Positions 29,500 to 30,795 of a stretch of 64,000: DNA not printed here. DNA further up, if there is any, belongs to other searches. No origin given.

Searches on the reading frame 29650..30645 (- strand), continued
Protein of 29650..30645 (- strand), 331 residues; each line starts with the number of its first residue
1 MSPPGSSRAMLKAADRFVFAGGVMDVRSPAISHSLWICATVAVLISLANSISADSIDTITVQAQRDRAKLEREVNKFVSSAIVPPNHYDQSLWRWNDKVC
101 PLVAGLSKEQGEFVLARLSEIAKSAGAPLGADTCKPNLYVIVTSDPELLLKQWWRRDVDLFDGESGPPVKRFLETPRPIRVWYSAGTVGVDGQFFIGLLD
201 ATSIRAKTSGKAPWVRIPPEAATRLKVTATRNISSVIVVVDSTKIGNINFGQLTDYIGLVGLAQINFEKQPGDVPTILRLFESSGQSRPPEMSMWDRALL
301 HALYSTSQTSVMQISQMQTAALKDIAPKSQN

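Call 48: find_encoding_contigs(protein=P0155, flank=8000, max_places=4)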
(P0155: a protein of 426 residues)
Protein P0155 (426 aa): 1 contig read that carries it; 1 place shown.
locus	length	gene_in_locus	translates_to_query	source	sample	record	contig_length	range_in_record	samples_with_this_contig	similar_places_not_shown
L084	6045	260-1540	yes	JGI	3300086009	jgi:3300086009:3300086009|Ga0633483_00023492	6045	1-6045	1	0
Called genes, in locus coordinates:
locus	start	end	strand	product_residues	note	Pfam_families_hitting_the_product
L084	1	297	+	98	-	?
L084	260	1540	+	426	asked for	PF07660:STN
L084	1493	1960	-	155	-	PF13640:2OG-FeII_Oxy_3 (faint)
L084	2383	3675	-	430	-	PF00083:Sugar_tr, PF07690:MFS_1, PF00083:Sugar_tr, PF07690:MFS_1 (weak)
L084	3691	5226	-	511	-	PF00501:AMP-binding, PF13193:AMP-binding_C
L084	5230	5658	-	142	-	PF14430:Imm1 (weak)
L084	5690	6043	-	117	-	?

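Call 49: find_encoding_contigs(protein=P0214, flank=8000, max_places=4)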
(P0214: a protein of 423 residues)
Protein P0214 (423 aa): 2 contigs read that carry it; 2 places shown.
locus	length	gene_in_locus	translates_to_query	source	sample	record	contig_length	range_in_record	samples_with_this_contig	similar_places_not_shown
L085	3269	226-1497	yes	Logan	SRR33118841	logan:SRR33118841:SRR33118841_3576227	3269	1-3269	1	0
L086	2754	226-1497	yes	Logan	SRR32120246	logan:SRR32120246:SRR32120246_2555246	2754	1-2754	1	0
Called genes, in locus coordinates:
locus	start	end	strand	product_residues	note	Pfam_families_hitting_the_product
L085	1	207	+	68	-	?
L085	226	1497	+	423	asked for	PF07660:STN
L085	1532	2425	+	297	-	-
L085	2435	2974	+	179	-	-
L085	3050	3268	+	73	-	?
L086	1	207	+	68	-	?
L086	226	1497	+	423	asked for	PF07660:STN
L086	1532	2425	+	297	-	-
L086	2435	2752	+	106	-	?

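Call 50: find_encoding_contigs(protein=P0172, flank=8000, max_places=4)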
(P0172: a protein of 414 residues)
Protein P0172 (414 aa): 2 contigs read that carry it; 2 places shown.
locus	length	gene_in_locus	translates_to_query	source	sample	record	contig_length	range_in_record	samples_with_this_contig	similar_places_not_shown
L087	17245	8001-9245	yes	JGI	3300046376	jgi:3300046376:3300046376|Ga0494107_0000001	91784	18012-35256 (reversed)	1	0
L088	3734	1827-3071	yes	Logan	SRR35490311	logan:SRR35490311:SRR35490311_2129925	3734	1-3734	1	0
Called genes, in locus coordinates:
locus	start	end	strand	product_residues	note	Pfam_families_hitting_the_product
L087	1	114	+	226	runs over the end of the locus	PF10001:DUF2242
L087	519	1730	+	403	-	-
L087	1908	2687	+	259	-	PF05988:DUF899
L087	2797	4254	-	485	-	PF00392:GntR, PF00155:Aminotran_1_2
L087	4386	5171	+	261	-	PF07681:DoxX (weak)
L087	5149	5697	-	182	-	PF09411:PagL (weak)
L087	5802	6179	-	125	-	PF12680:SnoaL_2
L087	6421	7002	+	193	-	PF04542:Sigma70_r2 (weak), PF07638:Sigma70_ECF (weak), PF08281:Sigma70_r4_2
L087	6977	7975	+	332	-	PF16220:DUF4880 (weak), PF04773:FecR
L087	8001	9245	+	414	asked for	PF07660:STN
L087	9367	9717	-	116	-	-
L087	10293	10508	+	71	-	-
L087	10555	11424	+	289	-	-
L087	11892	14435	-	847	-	PF13374:TPR_10 (faint), PF00069:Pkinase, PF07714:PK_Tyr_Ser-Thr, PF03109:ABC1 (weak), PF13428:TPR_14 (faint), PF13181:TPR_8 (faint), PF00515:TPR_1 (faint), PF14559:TPR_19 (weak), +4 more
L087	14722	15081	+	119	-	-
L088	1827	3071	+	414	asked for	PF07660:STN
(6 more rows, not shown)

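Call 57: find_encoding_contigs(protein=P0090, flank=8000, max_places=3)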
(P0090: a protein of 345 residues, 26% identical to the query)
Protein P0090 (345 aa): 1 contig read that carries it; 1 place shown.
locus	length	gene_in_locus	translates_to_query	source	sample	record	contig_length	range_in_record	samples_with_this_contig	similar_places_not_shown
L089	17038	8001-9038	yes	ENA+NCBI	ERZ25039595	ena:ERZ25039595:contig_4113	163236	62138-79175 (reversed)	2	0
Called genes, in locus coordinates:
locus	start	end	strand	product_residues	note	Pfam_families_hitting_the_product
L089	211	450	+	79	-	-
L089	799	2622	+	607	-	PF00199:Catalase, PF06628:Catalase-rel, PF01965:DJ-1_PfpI, PF18011:Catalase_C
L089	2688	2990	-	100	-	PF12840:HTH_20, PF01022:HTH_5, PF08279:HTH_11 (weak), PF12802:MarR_2, PF01978:TrmB (faint)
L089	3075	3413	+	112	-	-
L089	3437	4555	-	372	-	PF00106:adh_short, PF08659:KR (weak), PF13561:adh_short_C2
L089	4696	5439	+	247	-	PF00106:adh_short, PF08659:KR (faint), PF23441:SDR (weak), PF13561:adh_short_C2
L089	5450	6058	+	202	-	PF01323:DSBA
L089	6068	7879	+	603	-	PF01425:Amidase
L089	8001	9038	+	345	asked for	-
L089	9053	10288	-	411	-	PF00753:Lactamase_B, PF13483:Lactamase_B_3, PF12706:Lactamase_B_2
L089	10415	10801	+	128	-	PF00903:Glyoxalase (weak), PF18029:Glyoxalase_6 (weak)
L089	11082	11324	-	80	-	-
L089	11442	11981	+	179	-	-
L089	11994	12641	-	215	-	-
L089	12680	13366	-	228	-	PF13640:2OG-FeII_Oxy_3, PF18331:PKHD_C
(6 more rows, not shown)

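Call 58: find_encoding_contigs(protein=P0072, flank=8000, max_places=3)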
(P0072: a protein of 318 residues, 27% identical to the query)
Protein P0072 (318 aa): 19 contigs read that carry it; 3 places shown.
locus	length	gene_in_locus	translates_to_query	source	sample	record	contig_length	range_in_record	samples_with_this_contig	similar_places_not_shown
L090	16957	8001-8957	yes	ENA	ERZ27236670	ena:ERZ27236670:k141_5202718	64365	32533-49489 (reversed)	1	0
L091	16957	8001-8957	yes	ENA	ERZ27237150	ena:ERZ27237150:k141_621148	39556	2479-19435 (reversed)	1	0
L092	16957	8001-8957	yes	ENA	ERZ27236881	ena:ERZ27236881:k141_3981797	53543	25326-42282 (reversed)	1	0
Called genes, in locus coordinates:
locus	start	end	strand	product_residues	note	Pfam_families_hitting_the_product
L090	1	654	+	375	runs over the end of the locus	PF00108:Thiolase_N (weak), PF08545:ACP_syn_III, PF08541:ACP_syn_III_C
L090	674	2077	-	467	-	PF07690:MFS_1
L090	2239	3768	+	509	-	PF01546:Peptidase_M20, PF07687:M20_dimer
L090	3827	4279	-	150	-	PF01451:LMWPc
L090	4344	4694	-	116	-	PF12840:HTH_20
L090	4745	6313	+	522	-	PF00106:adh_short (weak), PF13561:adh_short_C2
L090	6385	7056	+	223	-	-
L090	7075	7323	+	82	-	-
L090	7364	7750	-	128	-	-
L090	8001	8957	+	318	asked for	-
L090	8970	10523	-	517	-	PF01546:Peptidase_M20, PF07687:M20_dimer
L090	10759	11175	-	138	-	-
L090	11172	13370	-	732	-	PF03781:FGE-sulfatase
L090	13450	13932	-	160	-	PF00710:Asparaginase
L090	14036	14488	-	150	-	-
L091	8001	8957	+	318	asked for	-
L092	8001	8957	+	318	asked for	-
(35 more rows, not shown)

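Call 60: find_homologous_proteins(query=L062:5863-6885:+, max_evalue=0.00001)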
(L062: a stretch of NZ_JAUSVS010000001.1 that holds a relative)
Query L062:5863-6885:+ (340 aa): 865 proteins with E <= 0.00001 among 8000 candidates; the best 120 are listed.
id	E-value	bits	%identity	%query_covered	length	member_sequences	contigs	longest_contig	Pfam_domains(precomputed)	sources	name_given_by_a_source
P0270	1.2e-204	697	100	94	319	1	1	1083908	-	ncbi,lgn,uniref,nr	ncbi:hypothetical protein QO010_001049 [Caulobacter ginsengisoli]|uniref:Uncharacterized protein n=1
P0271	6.5e-170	583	84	94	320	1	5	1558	-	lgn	-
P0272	3.0e-168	577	85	94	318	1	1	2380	-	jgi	jgi:hypothetical protein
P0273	1.6e-167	575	83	94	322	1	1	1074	-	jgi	jgi:hypothetical protein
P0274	2.3e-161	554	80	94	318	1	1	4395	-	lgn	-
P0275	1.8e-159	548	79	93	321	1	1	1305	-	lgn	-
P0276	1.1e-157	542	84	87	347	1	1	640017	-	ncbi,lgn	-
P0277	5.9e-155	533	80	86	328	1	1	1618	-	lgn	-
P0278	6.1e-153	527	77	85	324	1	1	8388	-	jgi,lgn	jgi:hypothetical protein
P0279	1.1e-137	477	68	94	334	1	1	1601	-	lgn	-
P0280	1.3e-107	378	57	89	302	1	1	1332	-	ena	-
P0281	2.4e-106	374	57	87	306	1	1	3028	-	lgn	-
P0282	3.3e-105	370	59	83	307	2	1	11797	-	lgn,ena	-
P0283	2.7e-104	367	57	88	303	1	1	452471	-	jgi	jgi:hypothetical protein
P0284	7.2e-104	366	57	80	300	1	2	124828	-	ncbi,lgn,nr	ncbi:MAG: hypothetical protein Q8J89_11385 [Caulobacter sp.]|nr:hypothetical protein [Caulobacter sp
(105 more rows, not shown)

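Call 62: search_protein_families(library=pfam, proteins=[L051:11-778:+, L051:855-1967:+, L051:5372-5779:+, L046:42-809:+, L046:776-2023:+, L046:5401-5835:+, L049:255-1064:+, L049:1141-2274:+, L049:5576-5935:+, L085:2435-2974:+], max_evalue=0.01)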
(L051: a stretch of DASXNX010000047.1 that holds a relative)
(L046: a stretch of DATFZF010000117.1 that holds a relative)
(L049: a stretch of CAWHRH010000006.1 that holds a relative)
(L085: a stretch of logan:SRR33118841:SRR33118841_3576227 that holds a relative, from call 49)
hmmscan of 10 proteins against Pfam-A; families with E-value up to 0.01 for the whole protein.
L051:11-778:+ (255 aa): 2 families
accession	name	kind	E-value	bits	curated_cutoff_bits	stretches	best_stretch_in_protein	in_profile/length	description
PF00072.30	Response_reg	-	3.8e-19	69.3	30.2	1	4-110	2-110/111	Response regulator receiver domain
PF04397.21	LytTR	-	2.2e-16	60.3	22.6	1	149-243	2-96/98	LytTr DNA-binding domain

L051:855-1967:+ (370 aa): 0 families

L051:5372-5779:+ (135 aa): 0 families

L046:42-809:+ (255 aa): 2 families
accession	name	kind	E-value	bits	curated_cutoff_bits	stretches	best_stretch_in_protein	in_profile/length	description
PF00072.30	Response_reg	-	6.7e-17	62.1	30.2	1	4-110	2-110/111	Response regulator receiver domain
PF04397.21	LytTR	-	2.9e-16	59.9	22.6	1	149-240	2-93/98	LytTr DNA-binding domain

L046:776-2023:+ (415 aa): 0 families

L046:5401-5835:+ (144 aa): 0 families

L049:255-1064:+ (269 aa): 2 families
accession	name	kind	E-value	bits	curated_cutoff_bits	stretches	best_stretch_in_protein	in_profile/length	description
PF04397.21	LytTR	-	7.1e-18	65.1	22.6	1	163-254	2-93/98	LytTr DNA-binding domain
PF00072.30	Response_reg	-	2.3e-16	60.4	30.2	1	18-124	2-110/111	Response regulator receiver domain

L049:1141-2274:+ (377 aa): 0 families

L049:5576-5935:+ (119 aa): 0 families

L085:2435-2974:+ (179 aa): 0 families

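Call 74: find_encoding_contigs(protein=P0261, flank=6000, max_places=3)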
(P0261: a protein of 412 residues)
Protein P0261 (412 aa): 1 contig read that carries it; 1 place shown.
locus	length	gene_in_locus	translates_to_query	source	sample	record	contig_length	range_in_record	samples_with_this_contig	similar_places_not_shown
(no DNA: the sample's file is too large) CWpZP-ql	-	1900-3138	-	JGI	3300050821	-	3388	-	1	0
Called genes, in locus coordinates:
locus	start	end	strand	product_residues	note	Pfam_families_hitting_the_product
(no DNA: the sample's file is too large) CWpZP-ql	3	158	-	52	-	?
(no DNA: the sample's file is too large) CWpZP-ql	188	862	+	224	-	PF04542:Sigma70_r2, PF08281:Sigma70_r4_2, PF04545:Sigma70_r4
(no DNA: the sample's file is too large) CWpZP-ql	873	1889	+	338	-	PF16220:DUF4880, PF04773:FecR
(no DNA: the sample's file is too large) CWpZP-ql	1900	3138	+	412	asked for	PF07660:STN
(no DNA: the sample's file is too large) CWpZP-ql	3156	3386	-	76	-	?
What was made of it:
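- The STN-motif-X order and the sigma-FecR-X gene order copy TonB-dependent transducers exactly (calls 50, 74).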

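Call 92: search_dna_similar(query=window:29653-30576:-, collection=plasmids, mode=protein, max_evalue=0.001, max_rows=15)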
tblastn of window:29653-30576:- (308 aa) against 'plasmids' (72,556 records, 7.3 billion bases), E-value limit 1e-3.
Records with a match: 4; places in all: 4; records where one place covers at least 80% of the query: 2.
Best place of each record, by identity: <60% 4.
By first word of the organism name: Sphingomonas 2; Novosphingobium 1; Gluconobacter 1.
By predicted mobility (MOB-suite, as given by PLSDB): non-mobilizable 2; mobilizable 2.
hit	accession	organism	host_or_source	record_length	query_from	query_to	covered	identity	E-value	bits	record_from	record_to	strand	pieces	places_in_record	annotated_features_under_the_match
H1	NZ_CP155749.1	Sphingomonas parapaucimobilis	Chinese cabbage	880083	48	305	84%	28.8%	1e-17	91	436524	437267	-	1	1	hypothetical protein (x2)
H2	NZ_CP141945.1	Novosphingobium sp. RL4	Rheum palmatum L.,Single ...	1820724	52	282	75%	31.6%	2e-25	113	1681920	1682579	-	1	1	none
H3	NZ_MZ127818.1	Gluconobacter oxydans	-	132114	18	282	86%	22.9%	1e-6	57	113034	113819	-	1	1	hypothetical protein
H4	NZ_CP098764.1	Sphingomonas aerolata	cloud water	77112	66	308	79%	24.1%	5e-16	86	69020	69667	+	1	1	hypothetical protein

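Call 93: get_annotated_region(hit=H4, flank=7000)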
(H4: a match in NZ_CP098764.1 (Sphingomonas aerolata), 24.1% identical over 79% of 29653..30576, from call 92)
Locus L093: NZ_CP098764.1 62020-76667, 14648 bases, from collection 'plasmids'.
description: Sphingomonas aerolata strain PDD-32b-11 plasmid unnamed2, complete sequence
organism: Sphingomonas aerolata (NCBI taxid 185951)
taxonomy: Bacteria; Pseudomonadota; Alphaproteobacteria; Sphingomonadales; Sphingomonadaceae; Sphingomonas; Sphingomonas aerolata
host: -; source: cloud water; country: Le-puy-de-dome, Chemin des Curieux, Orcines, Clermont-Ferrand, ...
typing (MOB-suite, as given by PLSDB): mobilizable; replicon rep_cluster_545; relaxase MOBQ
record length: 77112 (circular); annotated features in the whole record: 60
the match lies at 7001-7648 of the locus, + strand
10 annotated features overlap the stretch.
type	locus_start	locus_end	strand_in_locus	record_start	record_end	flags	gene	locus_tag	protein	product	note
CDS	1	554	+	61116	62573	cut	-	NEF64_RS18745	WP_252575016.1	serine hydrolase domain-containing protein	-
CDS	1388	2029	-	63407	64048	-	-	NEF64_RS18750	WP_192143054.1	DsbA family protein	-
CDS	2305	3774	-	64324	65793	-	-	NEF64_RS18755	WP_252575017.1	tetratricopeptide repeat-containing sulfotransferase family protein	-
CDS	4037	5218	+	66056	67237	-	-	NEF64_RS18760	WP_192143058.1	NF038122 family metalloprotease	-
CDS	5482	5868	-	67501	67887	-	-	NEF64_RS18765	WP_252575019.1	hypothetical protein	-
CDS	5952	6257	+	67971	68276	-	-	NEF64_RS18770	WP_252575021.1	hypothetical protein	-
CDS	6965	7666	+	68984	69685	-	-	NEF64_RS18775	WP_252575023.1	hypothetical protein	-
CDS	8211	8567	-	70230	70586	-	-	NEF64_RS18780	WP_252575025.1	hypothetical protein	-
CDS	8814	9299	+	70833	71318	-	-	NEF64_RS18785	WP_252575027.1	hypothetical protein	-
CDS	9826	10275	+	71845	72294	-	-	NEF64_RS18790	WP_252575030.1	hypothetical protein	-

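Call 94: get_annotated_region(hit=H1, flank=7000)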
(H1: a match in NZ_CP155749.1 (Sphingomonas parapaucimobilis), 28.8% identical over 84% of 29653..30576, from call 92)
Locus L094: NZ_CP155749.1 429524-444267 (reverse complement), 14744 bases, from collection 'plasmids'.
description: Sphingomonas parapaucimobilis strain YK209 plasmid unnamed1, complete sequence
organism: Sphingomonas parapaucimobilis (NCBI taxid 28213)
taxonomy: Bacteria; Pseudomonadota; Alphaproteobacteria; Sphingomonadales; Sphingomonadaceae; Sphingomonas; Sphingomonas parapaucimobilis
host: -; source: Chinese cabbage; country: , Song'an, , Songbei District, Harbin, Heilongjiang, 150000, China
typing (MOB-suite, as given by PLSDB): non-mobilizable
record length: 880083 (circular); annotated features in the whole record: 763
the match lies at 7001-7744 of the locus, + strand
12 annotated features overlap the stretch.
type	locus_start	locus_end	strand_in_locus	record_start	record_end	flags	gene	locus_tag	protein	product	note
CDS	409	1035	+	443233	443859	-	-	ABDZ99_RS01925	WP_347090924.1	glutathione S-transferase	-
CDS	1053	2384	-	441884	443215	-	-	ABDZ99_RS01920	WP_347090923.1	dicarboxylate/amino acid:cation symporter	-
CDS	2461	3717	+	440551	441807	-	-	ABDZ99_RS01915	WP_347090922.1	Xaa-Pro peptidase family protein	GO:0006508 - proteolysis [Evidence IEA]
CDS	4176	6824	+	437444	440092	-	alaS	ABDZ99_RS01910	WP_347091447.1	alanine--tRNA ligase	GO:0006419 - alanyl-tRNA aminoacylation [Evidence IEA]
CDS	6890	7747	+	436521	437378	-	-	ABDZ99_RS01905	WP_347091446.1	hypothetical protein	-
CDS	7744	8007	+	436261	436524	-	-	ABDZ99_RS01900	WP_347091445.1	hypothetical protein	-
CDS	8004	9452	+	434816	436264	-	-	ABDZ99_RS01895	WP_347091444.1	MATE family efflux transporter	-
CDS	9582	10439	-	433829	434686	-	-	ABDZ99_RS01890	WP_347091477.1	diacylglycerol kinase family protein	-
CDS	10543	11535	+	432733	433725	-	hemB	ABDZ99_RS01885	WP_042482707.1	porphobilinogen synthase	GO:0033014 - tetrapyrrole biosynthetic process [Evidence IEA]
CDS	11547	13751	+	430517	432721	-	-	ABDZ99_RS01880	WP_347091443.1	fused MFS/spermidine synthase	-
CDS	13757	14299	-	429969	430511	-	-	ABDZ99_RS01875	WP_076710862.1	hypothetical protein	-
CDS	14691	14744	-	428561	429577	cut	-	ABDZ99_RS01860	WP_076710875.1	LLM class flavin-dependent oxidoreductase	-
